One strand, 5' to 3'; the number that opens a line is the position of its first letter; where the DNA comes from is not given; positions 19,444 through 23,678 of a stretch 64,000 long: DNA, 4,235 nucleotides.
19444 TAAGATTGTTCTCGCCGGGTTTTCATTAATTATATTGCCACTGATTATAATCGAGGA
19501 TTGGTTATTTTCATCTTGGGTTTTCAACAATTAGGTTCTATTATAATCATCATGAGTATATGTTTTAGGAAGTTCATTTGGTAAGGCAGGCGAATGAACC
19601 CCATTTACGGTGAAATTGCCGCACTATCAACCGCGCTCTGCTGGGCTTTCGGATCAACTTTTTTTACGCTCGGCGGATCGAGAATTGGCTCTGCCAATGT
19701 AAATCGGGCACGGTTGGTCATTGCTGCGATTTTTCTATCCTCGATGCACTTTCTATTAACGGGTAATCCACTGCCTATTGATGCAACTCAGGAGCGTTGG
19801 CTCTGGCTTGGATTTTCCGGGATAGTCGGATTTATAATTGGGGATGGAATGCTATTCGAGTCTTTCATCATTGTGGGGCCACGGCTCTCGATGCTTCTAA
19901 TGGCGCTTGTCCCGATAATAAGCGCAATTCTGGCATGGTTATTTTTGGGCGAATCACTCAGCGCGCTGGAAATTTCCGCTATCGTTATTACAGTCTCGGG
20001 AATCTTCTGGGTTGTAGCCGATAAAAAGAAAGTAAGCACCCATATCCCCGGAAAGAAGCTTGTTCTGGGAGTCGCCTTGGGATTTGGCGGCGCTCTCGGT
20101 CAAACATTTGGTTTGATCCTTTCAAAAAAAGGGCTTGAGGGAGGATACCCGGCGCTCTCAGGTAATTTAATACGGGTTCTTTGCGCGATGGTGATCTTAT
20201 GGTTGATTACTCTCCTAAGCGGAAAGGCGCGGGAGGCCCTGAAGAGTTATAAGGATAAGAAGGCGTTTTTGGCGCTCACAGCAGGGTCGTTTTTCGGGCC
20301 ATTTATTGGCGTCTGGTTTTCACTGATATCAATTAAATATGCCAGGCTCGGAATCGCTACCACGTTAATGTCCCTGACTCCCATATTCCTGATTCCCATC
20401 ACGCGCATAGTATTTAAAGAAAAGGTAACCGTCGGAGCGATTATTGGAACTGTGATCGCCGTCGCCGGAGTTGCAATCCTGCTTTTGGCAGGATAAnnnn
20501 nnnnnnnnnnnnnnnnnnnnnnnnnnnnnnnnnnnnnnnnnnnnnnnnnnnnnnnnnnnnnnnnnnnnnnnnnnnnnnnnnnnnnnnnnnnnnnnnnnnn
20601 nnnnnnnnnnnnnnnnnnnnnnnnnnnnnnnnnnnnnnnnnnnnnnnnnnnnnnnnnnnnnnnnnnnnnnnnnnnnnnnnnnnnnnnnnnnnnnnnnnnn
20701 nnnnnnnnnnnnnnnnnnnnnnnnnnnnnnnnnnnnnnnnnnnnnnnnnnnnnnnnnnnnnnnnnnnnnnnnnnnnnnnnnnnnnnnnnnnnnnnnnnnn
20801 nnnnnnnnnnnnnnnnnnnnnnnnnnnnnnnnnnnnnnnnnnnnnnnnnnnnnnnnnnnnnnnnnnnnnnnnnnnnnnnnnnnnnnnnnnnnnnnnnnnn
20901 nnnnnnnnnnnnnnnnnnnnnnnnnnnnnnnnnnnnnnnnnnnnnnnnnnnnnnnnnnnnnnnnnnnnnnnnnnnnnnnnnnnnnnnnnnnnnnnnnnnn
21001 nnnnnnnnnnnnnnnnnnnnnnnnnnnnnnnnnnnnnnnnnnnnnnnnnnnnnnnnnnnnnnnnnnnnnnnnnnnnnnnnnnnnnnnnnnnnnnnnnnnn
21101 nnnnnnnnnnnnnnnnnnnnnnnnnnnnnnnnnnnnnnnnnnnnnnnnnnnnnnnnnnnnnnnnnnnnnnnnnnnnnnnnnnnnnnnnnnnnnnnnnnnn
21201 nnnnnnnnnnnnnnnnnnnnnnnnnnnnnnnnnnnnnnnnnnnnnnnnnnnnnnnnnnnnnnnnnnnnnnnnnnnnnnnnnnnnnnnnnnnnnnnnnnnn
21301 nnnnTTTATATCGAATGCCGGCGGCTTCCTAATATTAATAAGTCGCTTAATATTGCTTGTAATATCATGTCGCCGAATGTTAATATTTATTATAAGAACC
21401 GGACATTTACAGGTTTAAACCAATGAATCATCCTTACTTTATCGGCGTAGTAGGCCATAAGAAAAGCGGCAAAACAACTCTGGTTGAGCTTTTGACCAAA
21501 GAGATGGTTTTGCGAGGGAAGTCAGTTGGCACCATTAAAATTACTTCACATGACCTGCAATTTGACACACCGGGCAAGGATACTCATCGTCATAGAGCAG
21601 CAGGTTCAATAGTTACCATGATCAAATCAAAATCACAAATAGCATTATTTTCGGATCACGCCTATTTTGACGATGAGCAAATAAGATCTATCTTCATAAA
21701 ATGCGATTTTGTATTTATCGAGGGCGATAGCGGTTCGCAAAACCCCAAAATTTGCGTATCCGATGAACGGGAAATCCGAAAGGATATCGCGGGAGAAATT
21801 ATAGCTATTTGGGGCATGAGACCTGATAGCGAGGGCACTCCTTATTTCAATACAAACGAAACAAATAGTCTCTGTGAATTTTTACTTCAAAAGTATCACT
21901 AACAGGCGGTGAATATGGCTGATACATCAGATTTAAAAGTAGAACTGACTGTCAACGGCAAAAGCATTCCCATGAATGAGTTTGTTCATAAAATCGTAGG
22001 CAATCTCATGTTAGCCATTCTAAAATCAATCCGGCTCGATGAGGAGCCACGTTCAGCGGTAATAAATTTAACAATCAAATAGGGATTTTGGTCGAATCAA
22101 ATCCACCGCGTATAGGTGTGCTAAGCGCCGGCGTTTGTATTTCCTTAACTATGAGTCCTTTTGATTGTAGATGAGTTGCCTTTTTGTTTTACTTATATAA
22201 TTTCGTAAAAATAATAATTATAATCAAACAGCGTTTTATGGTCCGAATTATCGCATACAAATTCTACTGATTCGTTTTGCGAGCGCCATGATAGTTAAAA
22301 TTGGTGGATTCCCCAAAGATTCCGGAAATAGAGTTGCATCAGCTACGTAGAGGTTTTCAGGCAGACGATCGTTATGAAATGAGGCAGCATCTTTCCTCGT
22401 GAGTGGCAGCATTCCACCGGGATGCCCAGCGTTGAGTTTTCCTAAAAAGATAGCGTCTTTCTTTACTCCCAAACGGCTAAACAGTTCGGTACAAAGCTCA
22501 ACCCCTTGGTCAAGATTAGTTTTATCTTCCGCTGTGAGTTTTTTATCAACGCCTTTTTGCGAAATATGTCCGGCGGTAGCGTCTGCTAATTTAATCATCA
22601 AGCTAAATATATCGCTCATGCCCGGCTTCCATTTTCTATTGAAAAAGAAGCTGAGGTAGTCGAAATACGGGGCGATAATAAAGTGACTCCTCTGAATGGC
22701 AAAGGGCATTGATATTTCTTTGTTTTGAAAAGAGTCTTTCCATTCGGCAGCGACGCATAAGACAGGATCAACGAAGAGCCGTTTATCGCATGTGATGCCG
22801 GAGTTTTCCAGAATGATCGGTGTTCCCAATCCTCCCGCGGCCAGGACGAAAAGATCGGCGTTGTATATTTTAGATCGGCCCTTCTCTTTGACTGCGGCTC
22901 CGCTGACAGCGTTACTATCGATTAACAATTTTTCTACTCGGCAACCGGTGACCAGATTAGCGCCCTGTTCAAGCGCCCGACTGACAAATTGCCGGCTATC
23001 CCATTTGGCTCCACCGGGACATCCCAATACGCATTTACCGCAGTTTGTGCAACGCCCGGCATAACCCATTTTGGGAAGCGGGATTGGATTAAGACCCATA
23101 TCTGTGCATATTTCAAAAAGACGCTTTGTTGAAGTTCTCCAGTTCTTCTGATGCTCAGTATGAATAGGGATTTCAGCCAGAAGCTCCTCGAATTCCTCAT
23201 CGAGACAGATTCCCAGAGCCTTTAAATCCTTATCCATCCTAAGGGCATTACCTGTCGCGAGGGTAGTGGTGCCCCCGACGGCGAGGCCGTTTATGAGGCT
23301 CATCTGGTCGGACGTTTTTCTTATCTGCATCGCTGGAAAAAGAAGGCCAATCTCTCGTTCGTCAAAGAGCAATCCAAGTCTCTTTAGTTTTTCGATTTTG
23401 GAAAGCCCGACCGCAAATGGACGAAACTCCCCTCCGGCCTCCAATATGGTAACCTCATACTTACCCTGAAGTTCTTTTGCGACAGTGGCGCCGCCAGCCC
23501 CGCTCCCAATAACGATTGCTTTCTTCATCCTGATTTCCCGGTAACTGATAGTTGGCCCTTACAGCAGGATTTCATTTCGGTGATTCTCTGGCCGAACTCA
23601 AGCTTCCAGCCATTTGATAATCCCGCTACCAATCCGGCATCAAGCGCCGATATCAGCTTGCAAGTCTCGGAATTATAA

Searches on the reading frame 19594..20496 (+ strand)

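Call 80: search_protein_families(library=pfam, proteins=[window:19594-20496:+], max_evalue=0.001)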
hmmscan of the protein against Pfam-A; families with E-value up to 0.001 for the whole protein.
window:19594-20496:+ (300 aa): 2 families
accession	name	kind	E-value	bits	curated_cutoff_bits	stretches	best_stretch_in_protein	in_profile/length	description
PF00892.27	EamA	-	7.3e-34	117.4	28.2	2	5-141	2-134/135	EamA-like transporter family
PF03151.22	TPT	-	0.00072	19.5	30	0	104-294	99-288/291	Triose-phosphate Transporter family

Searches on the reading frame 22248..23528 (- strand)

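Call 34: search_protein_families(library=pfam, proteins=[window:22248-23528:-], max_evalue=0.001)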
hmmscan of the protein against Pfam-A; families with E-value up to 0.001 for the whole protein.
window:22248-23528:- (426 aa): 5 families
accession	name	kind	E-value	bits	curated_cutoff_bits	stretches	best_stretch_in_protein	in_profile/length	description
PF00732.25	GMC_oxred_N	-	1.2e-18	68.2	23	1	80-246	23-203/218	GMC oxidoreductase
PF01266.30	DAO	-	3.7e-07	30.5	27.9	0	181-244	155-214/353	FAD dependent oxidoreductase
PF07992.20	Pyr_redox_2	-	5.9e-07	29.6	26.1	0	3-44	2-44/291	Pyridine nucleotide-disulphide oxidoreductase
PF00890.30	FAD_binding_2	-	1.2e-05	25.1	20.4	0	181-236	148-206/414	FAD binding domain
PF05199.19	GMC_oxred_C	-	0.00064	20.7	24.6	0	391-417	113-139/139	GMC oxidoreductase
